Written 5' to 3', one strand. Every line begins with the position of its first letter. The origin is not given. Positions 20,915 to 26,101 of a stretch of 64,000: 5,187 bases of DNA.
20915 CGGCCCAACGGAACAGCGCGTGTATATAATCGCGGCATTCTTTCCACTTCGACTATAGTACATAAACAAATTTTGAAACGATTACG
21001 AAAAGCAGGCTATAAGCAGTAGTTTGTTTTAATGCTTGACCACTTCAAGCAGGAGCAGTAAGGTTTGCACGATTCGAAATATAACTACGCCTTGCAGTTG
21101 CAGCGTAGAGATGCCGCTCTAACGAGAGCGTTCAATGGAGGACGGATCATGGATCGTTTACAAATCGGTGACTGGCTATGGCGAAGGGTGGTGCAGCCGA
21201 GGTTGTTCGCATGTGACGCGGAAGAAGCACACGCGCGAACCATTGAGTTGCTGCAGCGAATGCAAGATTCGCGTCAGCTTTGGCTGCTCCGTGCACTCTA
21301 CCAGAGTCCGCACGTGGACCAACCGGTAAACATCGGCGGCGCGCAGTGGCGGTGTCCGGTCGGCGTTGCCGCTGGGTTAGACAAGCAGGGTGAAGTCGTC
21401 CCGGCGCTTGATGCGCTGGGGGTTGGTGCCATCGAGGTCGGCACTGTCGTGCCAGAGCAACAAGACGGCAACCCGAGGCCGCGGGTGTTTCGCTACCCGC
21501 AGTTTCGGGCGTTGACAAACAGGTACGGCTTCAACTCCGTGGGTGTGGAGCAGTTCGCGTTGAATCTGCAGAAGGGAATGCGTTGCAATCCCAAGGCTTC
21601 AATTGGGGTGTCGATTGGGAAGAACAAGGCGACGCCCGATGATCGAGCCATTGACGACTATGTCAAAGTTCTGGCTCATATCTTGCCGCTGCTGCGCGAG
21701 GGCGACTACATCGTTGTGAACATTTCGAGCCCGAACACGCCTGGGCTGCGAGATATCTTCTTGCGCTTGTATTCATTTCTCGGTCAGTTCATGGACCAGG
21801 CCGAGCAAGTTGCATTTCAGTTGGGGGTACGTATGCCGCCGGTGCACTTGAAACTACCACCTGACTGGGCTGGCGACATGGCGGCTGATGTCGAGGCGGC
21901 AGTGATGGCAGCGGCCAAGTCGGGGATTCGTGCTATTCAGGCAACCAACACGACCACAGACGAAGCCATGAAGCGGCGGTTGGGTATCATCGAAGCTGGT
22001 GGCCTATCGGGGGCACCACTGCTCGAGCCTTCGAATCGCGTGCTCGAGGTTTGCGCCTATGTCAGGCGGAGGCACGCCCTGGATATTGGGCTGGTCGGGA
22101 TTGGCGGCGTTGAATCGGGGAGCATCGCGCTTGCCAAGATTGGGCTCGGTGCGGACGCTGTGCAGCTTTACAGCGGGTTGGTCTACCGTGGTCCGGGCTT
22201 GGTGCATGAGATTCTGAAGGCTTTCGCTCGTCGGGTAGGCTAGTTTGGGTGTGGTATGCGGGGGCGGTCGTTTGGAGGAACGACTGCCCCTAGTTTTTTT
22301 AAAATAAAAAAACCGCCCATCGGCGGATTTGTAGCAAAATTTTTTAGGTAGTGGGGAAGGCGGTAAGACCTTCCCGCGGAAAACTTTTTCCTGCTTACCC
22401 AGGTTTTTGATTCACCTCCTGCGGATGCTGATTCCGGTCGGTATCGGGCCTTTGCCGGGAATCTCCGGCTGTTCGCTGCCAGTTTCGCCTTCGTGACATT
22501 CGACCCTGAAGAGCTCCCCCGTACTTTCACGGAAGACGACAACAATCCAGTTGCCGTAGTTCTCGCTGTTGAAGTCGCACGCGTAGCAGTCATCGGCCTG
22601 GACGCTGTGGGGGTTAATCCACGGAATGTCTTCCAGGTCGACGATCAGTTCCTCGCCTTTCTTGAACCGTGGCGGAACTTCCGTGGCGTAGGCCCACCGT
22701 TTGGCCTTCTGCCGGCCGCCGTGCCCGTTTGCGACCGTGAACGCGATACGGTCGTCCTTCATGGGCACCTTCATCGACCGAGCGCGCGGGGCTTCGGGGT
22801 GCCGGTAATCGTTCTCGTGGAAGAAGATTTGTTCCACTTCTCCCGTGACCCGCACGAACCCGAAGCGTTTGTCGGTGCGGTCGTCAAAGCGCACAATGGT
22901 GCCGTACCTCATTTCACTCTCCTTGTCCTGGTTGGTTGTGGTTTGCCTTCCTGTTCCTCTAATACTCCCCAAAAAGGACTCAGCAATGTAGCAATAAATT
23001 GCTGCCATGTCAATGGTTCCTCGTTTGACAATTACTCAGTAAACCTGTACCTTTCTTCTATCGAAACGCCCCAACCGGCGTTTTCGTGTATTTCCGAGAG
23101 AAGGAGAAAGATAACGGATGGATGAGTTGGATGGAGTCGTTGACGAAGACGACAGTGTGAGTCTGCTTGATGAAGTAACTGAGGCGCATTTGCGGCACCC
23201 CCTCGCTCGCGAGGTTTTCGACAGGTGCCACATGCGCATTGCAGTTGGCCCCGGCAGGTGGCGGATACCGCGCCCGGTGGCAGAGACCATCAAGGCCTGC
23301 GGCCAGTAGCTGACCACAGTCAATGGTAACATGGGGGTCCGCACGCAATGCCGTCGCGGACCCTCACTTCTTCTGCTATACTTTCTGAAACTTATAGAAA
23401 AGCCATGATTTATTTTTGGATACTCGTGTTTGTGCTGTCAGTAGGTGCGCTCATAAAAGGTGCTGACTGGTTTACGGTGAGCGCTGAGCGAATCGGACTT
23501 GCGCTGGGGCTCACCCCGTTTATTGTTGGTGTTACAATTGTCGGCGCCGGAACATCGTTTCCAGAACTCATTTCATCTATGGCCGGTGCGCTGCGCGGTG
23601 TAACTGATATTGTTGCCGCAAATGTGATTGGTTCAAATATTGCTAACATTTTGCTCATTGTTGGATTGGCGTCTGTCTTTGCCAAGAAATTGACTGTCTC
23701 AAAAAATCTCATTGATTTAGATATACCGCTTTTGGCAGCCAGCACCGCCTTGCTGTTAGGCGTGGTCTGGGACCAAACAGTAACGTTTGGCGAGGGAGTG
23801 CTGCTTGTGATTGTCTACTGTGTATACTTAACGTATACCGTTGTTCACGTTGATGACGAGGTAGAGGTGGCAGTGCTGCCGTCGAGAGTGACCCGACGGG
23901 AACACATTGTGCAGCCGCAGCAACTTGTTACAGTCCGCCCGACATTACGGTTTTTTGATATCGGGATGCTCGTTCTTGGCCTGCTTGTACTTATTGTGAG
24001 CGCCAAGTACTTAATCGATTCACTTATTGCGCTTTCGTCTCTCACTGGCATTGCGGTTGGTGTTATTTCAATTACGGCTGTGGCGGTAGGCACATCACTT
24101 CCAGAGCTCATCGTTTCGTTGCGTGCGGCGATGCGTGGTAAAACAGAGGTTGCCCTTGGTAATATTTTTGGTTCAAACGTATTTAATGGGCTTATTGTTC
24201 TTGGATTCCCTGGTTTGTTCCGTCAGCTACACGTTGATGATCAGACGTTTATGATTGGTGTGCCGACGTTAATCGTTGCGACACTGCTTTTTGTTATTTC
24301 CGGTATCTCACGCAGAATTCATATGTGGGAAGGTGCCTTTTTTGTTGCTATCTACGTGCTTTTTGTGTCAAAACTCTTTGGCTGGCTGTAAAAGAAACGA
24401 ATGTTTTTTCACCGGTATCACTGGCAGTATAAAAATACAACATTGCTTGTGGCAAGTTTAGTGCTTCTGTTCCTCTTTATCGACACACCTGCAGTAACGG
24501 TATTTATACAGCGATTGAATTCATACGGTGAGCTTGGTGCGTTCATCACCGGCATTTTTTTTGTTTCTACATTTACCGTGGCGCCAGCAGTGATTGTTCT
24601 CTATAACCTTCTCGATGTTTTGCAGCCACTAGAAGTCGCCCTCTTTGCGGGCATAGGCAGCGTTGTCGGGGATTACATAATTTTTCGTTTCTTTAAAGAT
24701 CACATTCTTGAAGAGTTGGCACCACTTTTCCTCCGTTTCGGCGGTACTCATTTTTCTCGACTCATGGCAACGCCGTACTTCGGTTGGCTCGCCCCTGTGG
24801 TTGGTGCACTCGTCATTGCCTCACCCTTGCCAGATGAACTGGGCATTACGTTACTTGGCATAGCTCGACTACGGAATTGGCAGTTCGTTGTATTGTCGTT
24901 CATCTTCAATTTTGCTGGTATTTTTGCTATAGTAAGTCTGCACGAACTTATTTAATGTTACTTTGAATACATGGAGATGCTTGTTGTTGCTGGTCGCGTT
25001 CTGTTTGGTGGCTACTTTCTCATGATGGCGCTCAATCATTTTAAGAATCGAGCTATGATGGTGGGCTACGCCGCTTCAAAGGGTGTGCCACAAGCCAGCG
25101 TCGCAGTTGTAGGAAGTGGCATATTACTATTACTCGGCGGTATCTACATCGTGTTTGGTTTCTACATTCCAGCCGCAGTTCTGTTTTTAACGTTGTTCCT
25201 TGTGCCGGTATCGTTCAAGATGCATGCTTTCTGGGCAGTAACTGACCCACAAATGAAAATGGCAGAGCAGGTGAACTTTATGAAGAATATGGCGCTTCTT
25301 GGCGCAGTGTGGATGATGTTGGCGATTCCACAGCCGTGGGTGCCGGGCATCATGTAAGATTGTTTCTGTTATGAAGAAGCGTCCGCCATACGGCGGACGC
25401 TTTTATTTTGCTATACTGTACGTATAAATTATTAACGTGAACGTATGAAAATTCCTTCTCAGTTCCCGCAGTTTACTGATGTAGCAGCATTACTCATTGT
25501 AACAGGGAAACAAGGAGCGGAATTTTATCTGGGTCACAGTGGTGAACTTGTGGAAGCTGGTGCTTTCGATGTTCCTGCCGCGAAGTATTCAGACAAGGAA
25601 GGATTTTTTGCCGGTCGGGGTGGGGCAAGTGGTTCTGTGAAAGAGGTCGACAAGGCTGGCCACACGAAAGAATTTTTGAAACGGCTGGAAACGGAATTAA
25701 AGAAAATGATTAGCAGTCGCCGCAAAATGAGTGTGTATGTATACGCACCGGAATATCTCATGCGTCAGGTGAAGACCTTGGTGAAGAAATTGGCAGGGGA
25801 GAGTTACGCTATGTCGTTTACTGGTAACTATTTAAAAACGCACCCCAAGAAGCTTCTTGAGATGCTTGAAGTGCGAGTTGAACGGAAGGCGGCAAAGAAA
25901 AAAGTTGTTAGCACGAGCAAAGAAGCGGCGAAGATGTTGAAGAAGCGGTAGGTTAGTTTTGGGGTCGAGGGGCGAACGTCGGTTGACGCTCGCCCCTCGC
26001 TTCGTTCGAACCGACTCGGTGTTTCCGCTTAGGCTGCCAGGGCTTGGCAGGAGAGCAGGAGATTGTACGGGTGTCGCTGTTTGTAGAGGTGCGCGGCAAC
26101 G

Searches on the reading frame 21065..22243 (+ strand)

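Call 21: search_protein_families(library=pfam, proteins=[window:21065-22243:+], max_evalue=0.001)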
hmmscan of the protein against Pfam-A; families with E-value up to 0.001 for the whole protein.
window:21065-22243:+ (392 aa): 1 family
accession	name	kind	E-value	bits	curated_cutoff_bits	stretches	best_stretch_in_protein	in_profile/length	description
PF01180.27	DHO_dh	-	4.5e-56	190.6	27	1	88-388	4-288/291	Dihydroorotate dehydrogenase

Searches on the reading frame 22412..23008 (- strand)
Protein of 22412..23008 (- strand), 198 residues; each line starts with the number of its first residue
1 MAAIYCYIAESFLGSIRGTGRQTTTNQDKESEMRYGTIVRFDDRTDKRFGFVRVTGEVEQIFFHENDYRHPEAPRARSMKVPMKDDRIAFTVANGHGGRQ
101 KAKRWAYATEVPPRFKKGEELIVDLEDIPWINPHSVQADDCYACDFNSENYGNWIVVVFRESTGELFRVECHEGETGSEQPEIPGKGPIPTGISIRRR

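Call 21: search_protein_families(library=pfam, proteins=[window:22412-23008:-], max_evalue=0.001)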
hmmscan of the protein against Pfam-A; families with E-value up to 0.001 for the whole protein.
window:22412-23008:- (198 aa): 1 family
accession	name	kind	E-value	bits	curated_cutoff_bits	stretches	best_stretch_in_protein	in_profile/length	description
PF00313.28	CSD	-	0.00062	20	27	0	36-100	3-59/66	'Cold-shock' DNA-binding domain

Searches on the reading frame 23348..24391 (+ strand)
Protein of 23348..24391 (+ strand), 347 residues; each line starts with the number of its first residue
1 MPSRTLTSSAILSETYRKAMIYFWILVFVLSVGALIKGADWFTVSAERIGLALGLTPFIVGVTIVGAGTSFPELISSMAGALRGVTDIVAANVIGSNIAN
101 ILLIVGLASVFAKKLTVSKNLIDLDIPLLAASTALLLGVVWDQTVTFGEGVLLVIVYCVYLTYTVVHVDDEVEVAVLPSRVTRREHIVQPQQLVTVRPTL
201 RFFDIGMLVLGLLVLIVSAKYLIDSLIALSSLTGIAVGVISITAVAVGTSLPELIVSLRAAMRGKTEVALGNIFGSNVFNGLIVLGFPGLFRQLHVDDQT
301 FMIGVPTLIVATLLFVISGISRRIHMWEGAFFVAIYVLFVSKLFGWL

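Call 21: search_protein_families(library=pfam, proteins=[window:23348-24391:+], max_evalue=0.001)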
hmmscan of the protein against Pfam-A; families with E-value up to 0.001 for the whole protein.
window:23348-24391:+ (347 aa): 1 family
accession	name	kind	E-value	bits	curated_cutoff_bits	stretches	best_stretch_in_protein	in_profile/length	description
PF01699.29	Na_Ca_ex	-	4.8e-58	195.8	24.9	2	24-165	2-150/151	Sodium/calcium exchanger protein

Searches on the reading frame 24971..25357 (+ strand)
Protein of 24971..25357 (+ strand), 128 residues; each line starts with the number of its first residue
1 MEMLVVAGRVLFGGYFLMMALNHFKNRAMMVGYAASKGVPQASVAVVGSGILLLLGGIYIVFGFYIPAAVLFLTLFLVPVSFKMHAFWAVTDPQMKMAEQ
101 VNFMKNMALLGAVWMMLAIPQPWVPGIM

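Call 21: search_protein_families(library=pfam, proteins=[window:24971-25357:+], max_evalue=0.001)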
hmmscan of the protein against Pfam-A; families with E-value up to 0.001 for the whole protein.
window:24971-25357:+ (128 aa): 2 families
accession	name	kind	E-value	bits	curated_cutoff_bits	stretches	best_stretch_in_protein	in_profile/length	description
PF07681.17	DoxX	-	3.9e-08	34.2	23.6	1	5-85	2-84/85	DoxX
PF05514.17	HR_lesion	-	2.1e-05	25.2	22.6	0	52-117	72-136/138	HR-like lesion-inducing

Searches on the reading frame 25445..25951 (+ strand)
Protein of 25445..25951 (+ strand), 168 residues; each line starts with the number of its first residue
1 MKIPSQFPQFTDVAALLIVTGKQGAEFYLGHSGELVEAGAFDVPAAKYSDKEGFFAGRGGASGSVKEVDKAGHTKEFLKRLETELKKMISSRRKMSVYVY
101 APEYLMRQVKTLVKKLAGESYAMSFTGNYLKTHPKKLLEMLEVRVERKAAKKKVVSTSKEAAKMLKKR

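Call 21: search_protein_families(library=pfam, proteins=[window:25445-25951:+], max_evalue=0.001)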
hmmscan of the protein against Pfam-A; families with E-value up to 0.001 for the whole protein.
window:25445-25951:+ (168 aa): 1 family
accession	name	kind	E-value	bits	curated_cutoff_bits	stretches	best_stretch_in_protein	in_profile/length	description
PF18845.6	baeRF_family3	-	1.3e-05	26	31.5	1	22-153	9-137/168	Bacterial archaeo-eukaryotic release factor family 3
